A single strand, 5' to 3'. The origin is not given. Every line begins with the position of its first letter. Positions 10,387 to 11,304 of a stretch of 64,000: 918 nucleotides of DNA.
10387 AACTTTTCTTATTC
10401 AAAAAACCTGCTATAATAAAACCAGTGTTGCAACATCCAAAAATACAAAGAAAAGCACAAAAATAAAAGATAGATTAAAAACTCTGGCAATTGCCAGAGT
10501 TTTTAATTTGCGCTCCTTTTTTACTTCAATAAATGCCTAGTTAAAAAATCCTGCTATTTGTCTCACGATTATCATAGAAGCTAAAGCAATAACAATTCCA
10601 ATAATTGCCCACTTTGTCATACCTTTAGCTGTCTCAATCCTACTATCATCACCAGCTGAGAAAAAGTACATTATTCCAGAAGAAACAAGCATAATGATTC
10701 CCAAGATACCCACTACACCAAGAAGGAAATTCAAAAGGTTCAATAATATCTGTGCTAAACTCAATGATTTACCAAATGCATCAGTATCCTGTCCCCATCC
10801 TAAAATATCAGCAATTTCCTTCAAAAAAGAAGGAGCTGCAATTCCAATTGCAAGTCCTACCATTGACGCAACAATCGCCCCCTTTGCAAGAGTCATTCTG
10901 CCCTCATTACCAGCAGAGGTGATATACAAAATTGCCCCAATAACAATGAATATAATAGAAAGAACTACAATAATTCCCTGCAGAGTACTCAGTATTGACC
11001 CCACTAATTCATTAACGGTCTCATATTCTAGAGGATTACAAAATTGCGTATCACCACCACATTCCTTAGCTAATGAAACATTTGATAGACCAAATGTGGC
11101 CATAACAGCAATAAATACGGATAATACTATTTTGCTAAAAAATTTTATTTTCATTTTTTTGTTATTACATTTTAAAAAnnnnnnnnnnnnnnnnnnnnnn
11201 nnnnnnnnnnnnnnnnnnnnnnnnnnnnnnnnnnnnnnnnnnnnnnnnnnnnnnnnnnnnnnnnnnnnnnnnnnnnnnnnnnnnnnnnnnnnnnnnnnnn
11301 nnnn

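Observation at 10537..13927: Tandem array of six TrbC/VirB2-like (T4SS pilin-like) paralogs with domain duplication and a giant acidic-tail member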

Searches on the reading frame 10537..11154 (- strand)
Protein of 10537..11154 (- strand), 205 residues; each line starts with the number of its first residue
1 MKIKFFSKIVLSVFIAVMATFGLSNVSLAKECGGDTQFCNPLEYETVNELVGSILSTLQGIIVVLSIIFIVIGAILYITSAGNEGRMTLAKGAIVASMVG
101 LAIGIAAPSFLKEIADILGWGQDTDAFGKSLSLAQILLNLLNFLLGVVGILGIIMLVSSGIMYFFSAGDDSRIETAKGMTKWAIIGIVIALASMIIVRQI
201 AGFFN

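Call 3: search_protein_families(library=pfam, proteins=[window:10537-11154:-], max_evalue=1)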
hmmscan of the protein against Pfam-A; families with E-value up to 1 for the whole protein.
window:10537-11154:- (205 aa): 2 families
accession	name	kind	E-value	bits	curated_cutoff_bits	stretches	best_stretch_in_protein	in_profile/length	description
PF18895.5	T4SS_pilin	-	4e-17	62.5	26.6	2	132-198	4-69/71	Type IV secretion system pilin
PF01529.25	DHHC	-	0.65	10.5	28.7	0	4-78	49-114/133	DHHC palmitoyltransferase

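Call 4: search_protein_families(library=ncbifam, proteins=[window:10537-11154:-], max_evalue=1)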
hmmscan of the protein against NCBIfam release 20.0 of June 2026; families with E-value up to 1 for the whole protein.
window:10537-11154:- (205 aa): 3 families
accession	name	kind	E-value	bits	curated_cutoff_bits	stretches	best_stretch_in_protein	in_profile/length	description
NF045849.1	ICE_MMCAP2_0565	equivalog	2.2e-07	30.5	40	2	140-202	16-78/80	Mbov_0395 family pilin-like conjugal transfer protein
NF033218.1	anchor_AmaP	equivalog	0.044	13.5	55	1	6-94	4-94/166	alkaline shock response membrane anchor protein AmaP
TIGR04346.1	DotA_TraY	subfamily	0.34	9.4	100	0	41-103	17-78/656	DotA/TraY family protein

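Call 42: find_homologous_proteins(query=window:10537-11154:-, max_evalue=0.001)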
Query window:10537-11154:- (205 aa): 557 proteins with E <= 0.001 among 1228 candidates; the best 120 are listed.
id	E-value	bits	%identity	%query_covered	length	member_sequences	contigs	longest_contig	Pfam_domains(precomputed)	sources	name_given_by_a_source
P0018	2.8e-118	411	100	100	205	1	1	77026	PF18895.6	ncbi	ncbi:hypothetical protein ACFL08_00130 [Patescibacteria group bacterium]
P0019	2.9e-80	287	71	100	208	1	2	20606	PF18895.6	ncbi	ncbi:hypothetical protein ACFL2R_01935 [Patescibacteria group bacterium]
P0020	1.2e-60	223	63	88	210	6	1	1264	PF18895.6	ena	-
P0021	4.3e-60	221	65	82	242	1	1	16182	PF18895.6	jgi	-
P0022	4.5e-60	221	65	82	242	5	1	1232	PF18895.6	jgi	-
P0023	3.2e-59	218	61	82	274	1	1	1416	PF18895.6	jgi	-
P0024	3.3e-59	218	56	98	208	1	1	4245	PF18895.6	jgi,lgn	-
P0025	5.6e-59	217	58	99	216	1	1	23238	PF18895.6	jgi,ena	-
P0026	7.2e-59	217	64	89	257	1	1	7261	PF18895.6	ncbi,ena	-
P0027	9.4e-59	217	66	82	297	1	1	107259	PF18895.6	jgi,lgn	jgi:hypothetical protein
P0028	1.8e-58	216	55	99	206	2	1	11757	PF18895.6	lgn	-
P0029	2.5e-58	215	62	88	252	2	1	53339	PF18895.6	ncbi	-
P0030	3.4e-58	215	56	98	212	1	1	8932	PF18895.6,PF04956.19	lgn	-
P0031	3.4e-58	215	56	100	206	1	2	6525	PF18895.6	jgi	jgi:hypothetical protein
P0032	4.7e-58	214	56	100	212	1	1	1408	PF18895.6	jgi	jgi:hypothetical protein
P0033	1.2e-57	213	57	100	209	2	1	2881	PF18895.6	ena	-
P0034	1.4e-57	213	65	82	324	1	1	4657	PF18895.6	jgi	jgi:hypothetical protein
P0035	2.2e-57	212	63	88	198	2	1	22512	PF18895.6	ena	-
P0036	2.4e-57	212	67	80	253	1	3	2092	PF18895.6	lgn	-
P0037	2.4e-57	212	61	85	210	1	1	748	PF18895.6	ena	-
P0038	2.6e-57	212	65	83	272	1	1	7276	PF18895.6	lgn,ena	-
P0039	2.7e-57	212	56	100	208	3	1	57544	PF18895.6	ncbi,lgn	ncbi:MAG: pilin [Candidatus Moraniibacteriota bacterium]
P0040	2.8e-57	212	57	100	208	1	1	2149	PF18895.6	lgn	-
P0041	3.2e-57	212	65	82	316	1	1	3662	PF18895.6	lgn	-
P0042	7.3e-57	210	64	82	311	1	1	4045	PF18895.6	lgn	-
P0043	7.6e-57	210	56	100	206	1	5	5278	PF18895.6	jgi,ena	-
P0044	8.2e-57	210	63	83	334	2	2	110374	PF18895.6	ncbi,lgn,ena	-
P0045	9.7e-57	210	64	84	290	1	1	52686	PF18895.6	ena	-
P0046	1.1e-56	210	64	81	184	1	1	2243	PF18895.6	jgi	jgi:hypothetical protein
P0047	1.3e-56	210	62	90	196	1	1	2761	PF18895.6,PF04956.19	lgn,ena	-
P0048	1.8e-56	209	55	100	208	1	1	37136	PF18895.6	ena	-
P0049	2.1e-56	209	63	84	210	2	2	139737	PF18895.6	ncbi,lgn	-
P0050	2.2e-56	209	61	84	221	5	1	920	PF18895.6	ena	-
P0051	2.2e-56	209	57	100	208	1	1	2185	PF18895.6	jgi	jgi:hypothetical protein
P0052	3.0e-56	208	59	94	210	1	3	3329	PF18895.6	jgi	jgi:amino acid transporter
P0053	4.2e-56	208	54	100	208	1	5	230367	PF18895.6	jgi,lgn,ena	-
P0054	4.5e-56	208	55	100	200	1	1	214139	PF18895.6,PF04956.19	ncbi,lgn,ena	-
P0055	5.7e-56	207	60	82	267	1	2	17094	PF18895.6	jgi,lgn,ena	-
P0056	6.1e-56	207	55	100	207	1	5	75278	PF18895.6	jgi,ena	jgi:hypothetical protein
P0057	6.9e-56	207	59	95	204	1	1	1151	PF18895.6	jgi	jgi:hypothetical protein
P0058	1.2e-55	206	60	84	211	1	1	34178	PF18895.6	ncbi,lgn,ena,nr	ncbi:MAG TPA: hypothetical protein ENJ27_00600 [Candidatus Moranbacteria bacterium]|nr:hypothetical 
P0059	1.4e-55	206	56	100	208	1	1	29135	PF18895.6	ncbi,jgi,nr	ncbi:MAG: hypothetical protein RBS77_02395 [Candidatus Moranbacteria bacterium]|jgi:hypothetical pro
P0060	1.7e-55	206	53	100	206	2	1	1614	PF01757.29,PF18895.6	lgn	-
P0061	1.7e-55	206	53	100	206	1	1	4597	PF18895.6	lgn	-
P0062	1.7e-55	206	61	81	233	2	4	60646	PF18895.6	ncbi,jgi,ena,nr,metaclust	ncbi:MAG: hypothetical protein A2878_03370 [Candidatus Moranbacteria bacterium RIFCSPHIGHO2_01_FULL_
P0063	2.1e-55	206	58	82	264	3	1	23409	PF18895.6,PF04956.19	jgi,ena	-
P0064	2.2e-55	206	62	82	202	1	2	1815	PF18895.6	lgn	-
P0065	2.4e-55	205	63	81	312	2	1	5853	PF18895.6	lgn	-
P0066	3.8e-55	205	54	97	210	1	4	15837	PF18895.6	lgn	-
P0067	3.8e-55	205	55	100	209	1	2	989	PF18895.6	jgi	-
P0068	4.3e-55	205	54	95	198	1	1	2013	PF18895.6,PF19607.5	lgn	-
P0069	5.7e-55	204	60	81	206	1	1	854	PF18895.6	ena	-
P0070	5.7e-55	204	62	81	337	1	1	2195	PF18895.6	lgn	-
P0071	8.0e-55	204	62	81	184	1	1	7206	PF18895.6,PF04956.19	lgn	-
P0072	8.2e-55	204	63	82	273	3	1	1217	PF18895.6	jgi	jgi:hypothetical protein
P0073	8.6e-55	204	55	100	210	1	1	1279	PF18895.6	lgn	-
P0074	9.7e-55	203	58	87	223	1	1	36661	PF18895.6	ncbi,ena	-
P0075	1.3e-54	203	61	83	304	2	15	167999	PF18895.6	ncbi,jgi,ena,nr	ncbi:MAG: hypothetical protein UR69_C0004G0008 [Candidatus Moranbacteria bacterium GW2011_GWE2_35_2-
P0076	1.5e-54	203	61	82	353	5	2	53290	PF18895.6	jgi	jgi:hypothetical protein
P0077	1.7e-54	203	55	100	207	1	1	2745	PF18895.6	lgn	-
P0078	1.7e-54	203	62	83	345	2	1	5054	PF18895.6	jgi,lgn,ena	-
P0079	1.8e-54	203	65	81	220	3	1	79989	PF18895.6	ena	-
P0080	1.8e-54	203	54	100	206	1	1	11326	PF18895.6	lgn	-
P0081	1.9e-54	203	62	83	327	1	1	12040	PF18895.6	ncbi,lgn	-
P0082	2.2e-54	202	62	81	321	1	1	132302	PF18895.6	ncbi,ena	-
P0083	2.7e-54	202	52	100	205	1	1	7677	PF18895.6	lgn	-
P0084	3.6e-54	202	53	100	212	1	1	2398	PF18895.6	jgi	jgi:hypothetical protein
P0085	3.9e-54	201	61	82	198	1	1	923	PF18895.6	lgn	-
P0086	4.0e-54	201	61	81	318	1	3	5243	PF18895.6,PF04956.19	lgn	-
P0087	5.0e-54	201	55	100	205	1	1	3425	PF18895.6,PF18303.8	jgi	-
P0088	5.1e-54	201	55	100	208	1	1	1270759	PF18895.6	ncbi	ncbi:MAG: hypothetical protein ACWGHO_03350 [Candidatus Moraniibacteriota bacterium]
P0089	7.0e-54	201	62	82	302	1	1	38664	PF18895.6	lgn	-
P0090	1.0e-53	200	60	83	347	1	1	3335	PF18895.6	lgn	-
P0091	1.1e-53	200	52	100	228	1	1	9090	PF18895.6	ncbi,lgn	-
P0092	1.1e-53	200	56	100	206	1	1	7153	PF18895.6,PF18303.8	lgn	-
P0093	1.4e-53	200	61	80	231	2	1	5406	PF18895.6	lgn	-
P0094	1.8e-53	199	60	81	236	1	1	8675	PF18895.6,PF04956.19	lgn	-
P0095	1.9e-53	199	61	81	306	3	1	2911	PF18895.6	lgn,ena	-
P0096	2.3e-53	199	54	100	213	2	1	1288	PF18895.6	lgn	-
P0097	2.9e-53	199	54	98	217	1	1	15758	PF18895.6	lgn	-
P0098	3.2e-53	199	52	98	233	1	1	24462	PF18895.6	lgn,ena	-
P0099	3.2e-53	198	61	82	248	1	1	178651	PF18895.6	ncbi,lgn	ncbi:MAG: hypothetical protein ACSLEX_03360 [Minisyncoccota bacterium]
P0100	3.3e-53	198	62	81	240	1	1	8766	PF18895.6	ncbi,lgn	-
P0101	4.4e-53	198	58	86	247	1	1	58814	PF18895.6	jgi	jgi:hypothetical protein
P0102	6.6e-53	197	52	100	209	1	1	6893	PF18895.6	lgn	-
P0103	6.6e-53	197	60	82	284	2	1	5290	PF18895.6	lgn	-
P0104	6.7e-53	197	52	98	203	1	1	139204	PF18895.6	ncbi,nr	ncbi:MAG: hypothetical protein NT136_00630 [Candidatus Moranbacteria bacterium]|nr:hypothetical prot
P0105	7.4e-53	197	58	82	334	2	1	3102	PF18895.6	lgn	-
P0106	8.5e-53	197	61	82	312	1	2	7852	PF18895.6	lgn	-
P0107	9.5e-53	197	61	80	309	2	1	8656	PF18895.6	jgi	jgi:hypothetical protein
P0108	1.2e-52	197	63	78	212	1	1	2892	PF18895.6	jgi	-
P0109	1.4e-52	196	60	82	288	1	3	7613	PF18895.6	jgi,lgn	jgi:hypothetical protein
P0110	1.5e-52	196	60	81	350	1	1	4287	PF18895.6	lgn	-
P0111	1.5e-52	196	53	100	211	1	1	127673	PF18895.6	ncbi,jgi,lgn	ncbi:MAG: hypothetical protein WC682_03900 [Parcubacteria group bacterium]|jgi:hypothetical protein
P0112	1.7e-52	196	52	100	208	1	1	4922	PF18895.6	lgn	-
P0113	1.8e-52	196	57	82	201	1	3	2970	PF18895.6,PF18303.8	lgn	-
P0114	2.0e-52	196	57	93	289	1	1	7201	PF18895.6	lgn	-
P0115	2.2e-52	196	55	94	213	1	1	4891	PF18895.6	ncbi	-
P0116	2.2e-52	196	54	100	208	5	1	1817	PF18895.6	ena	-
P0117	2.3e-52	196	58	81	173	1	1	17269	PF18895.6,PF04956.19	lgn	-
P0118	2.5e-52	196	53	100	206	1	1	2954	PF18895.6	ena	-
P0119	3.1e-52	195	54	100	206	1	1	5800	PF18895.6,PF04956.19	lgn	-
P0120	3.2e-52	195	59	86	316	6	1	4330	PF18895.6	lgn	-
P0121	3.3e-52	195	60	81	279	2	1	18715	PF18895.6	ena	-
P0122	3.4e-52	195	61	85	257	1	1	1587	PF18895.6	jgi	jgi:hypothetical protein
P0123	3.5e-52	195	55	84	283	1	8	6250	PF18895.6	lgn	-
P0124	3.6e-52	195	62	80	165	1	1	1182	PF18895.6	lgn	-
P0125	3.7e-52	195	60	80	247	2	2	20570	PF18895.6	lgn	-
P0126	3.7e-52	195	56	86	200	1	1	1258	PF18895.6,PF04956.19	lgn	-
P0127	3.8e-52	195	58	83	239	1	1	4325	PF18895.6,PF18303.8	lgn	-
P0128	4.3e-52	195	60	82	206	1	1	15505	PF18895.6,PF04956.19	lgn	-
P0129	4.8e-52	195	62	81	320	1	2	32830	PF18895.6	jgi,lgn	-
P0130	5.0e-52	195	62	82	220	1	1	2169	PF18895.6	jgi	jgi:fumarate reductase subunit D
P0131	5.2e-52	195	59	81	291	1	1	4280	PF18895.6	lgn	-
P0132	5.6e-52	194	53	97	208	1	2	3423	PF18895.6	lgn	-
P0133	6.1e-52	194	58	82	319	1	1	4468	PF18895.6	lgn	-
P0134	6.9e-52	194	50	100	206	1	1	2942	PF01757.29,PF18895.6,PF04956.19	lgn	-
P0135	7.4e-52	194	60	83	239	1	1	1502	PF18895.6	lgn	-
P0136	7.5e-52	194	55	88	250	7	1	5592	PF18895.6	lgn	-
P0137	8.2e-52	194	53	100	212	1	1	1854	PF18895.6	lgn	-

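Call 51: predict_structure(alignment_id=A4)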
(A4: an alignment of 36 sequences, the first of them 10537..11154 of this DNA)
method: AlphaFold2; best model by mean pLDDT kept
length: 205 residues; sequences in the alignment: 36
mean_pLDDT: 74.8   pTM: 0.47
mean pLDDT of the five models: 74.8, 69.4, 67.2, 60.5, 59.9
residues with pLDDT >= 90: 12; 70-90: 126; 50-70: 60; < 50: 7
segments of 3 or more residues with pLDDT < 50: 25-30
pLDDT, mean of each block of 10 residues (from residue 1): 67 78 51 57 68 73 82 83 83 83 75 68 56 66 79 88 88 90 88 80 66
secondary structure, 60 per line:
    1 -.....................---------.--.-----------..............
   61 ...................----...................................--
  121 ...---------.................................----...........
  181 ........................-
elements in order: H2-22 H47-79 H84-118 H133-165 H170-204

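Call 55: fold_search(model_id=the predicted structure, library=pdb)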
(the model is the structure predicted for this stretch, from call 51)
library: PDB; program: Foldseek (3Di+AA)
matches with E <= 10: 206; with E <= 0.001: 0
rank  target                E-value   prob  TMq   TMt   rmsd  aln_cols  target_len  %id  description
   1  5ffc_B                6.3e-01  0.25  0.21  0.29  19.8       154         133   10  CopM in the Cu(II)-bound form (released 2016-09-07)
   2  3q84_A                7.0e-01  0.20  0.24  0.19  33.2       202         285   10  Crystal structure of human PACSIN 1 F-BAR domain (released 2012-02-22)
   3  5m4y_A                7.4e-01  0.82  0.44  0.49   6.2       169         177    9  Crystal structure of the Sec3/Sso2 complex at 2.20 angstrom resolution (released 2017-02-08)
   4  3cu8_A                8.2e-01  0.30  0.26  0.24  19.0       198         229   11  Impaired binding of 14-3-3 to Raf1 is linked to Noonan and LEOPARD syndrome (released 2009-05-05)
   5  5ffe_A                8.2e-01  0.25  0.21  0.30  19.7       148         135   11  CopM in the Ag-bound form (by soaking) (released 2016-09-07)
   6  5ffe_B                9.2e-01  0.21  0.19  0.28  18.1       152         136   12  CopM in the Ag-bound form (by soaking) (released 2016-09-07)
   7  2wh0_C                9.2e-01  0.20  0.23  0.21  18.7       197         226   10  Recognition of an intrachain tandem 14-3-3 binding site within protein kinase C epsilon (released 2009-08-18)
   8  6n63                  9.7e-01  0.35  0.24  0.33  11.3       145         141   16  Crystal structure of an Iron binding protein (released 2019-07-17)
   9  7q16                  1.1e+00  0.28  0.25  0.22  17.8       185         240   11  Human 14-3-3 zeta fused to the BAD peptide including phosphoserine-74 (released 2021-11-17)
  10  3i2w_B                1.1e+00  0.25  0.29  0.22  30.8       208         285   12  Crystal structure of EFC/F-BAR domain of Drosophila Syndapin/PACSIN (released 2010-03-02)
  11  5ulo_B                1.3e+00  0.28  0.25  0.23  17.8       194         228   11  Crystal Structure of 14-3-3 zeta in Complex with a Serine 124-phosphorylated TBC1D7 peptide (released 2018-01-31)
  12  9sv3_D                1.3e+00  0.25  0.25  0.22  18.3       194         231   11  Local refinement of EloB/EloC/VHL/CV2a/14-3-3zeta/ERa from pose 1 (released 2025-12-03)
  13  3hah_B                1.3e+00  0.08  0.19  0.16  30.4       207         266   10  Crystal structure of human PACSIN1 F-BAR domain (C2 lattice) (released 2009-06-16)
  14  8abq_B                1.4e+00  0.51  0.32  0.31  28.2       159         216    9  Structure of the SNX1-SNX5 complex, Pt derivative (released 2023-06-21)
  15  3q0k_A                1.4e+00  0.25  0.28  0.21  28.5       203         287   11  Crystal structure of Human PACSIN 2 F-BAR (released 2012-02-15)
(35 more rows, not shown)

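Call 61: find_encoding_contigs(protein=P0019, flank=10000, max_places=2)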
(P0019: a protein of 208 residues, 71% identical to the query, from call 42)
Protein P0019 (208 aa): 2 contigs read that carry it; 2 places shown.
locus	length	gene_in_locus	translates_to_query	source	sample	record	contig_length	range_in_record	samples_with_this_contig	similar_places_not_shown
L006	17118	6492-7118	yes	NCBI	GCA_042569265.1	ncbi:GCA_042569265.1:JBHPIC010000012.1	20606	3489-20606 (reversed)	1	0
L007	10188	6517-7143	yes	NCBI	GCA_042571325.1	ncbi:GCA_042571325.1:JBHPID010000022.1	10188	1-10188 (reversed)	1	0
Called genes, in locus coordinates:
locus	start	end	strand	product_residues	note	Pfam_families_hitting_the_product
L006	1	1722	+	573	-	PF00753:Lactamase_B, PF12706:Lactamase_B_2 (weak), PF22505:RNase_J_b_CASP, PF17770:RNase_J_C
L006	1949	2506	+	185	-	PF01135:PCMT (weak), PF01209:Ubie_methyltran, PF13489:Methyltransf_23 (weak), PF01728:FtsJ (weak), PF13847:Methyltransf_31, PF08241:Methyltransf_11, PF08242:Methyltransf_12, PF13649:Methyltransf_25, +2 more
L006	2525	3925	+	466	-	PF01547:SBP_bac_1, PF13416:SBP_bac_8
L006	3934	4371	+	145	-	PF18895:T4SS_pilin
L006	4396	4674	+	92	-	PF04956:TrbC (weak), PF18895:T4SS_pilin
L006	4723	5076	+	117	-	PF04956:TrbC (weak), PF18895:T4SS_pilin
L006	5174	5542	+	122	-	PF18895:T4SS_pilin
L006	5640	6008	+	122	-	PF18895:T4SS_pilin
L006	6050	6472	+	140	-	PF18895:T4SS_pilin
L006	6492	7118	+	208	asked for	PF18895:T4SS_pilin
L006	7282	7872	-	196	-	PF12917:YfbR-like (weak), PF13023:HD_3, PF01966:HD (weak)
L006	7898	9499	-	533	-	PF04055:Radical_SAM, PF16199:Radical_SAM_C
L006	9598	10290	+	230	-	PF01209:Ubie_methyltran, PF13489:Methyltransf_23, PF02353:CMAS (weak), PF07021:MetW (weak), PF13847:Methyltransf_31, PF08241:Methyltransf_11, PF08242:Methyltransf_12, PF13649:Methyltransf_25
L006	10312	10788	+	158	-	PF01230:HIT (weak)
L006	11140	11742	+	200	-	PF01066:CDP-OH_P_transf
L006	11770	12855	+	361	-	-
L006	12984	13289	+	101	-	-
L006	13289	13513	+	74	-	-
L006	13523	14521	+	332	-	-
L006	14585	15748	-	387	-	PF22025:ThiI_fer, PF02926:THUMP, PF02568:ThiI, PF06508:QueC (faint)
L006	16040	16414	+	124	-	PF01475:FUR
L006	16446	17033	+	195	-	PF00210:Ferritin, PF02915:Rubrerythrin, PF21349:RUBY_RBDX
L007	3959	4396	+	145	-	PF18895:T4SS_pilin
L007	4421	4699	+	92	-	PF04956:TrbC (weak), PF18895:T4SS_pilin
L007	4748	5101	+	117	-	PF04956:TrbC (weak), PF18895:T4SS_pilin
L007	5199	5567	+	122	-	PF18895:T4SS_pilin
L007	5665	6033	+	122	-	PF18895:T4SS_pilin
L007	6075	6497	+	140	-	PF18895:T4SS_pilin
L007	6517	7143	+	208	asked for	PF18895:T4SS_pilin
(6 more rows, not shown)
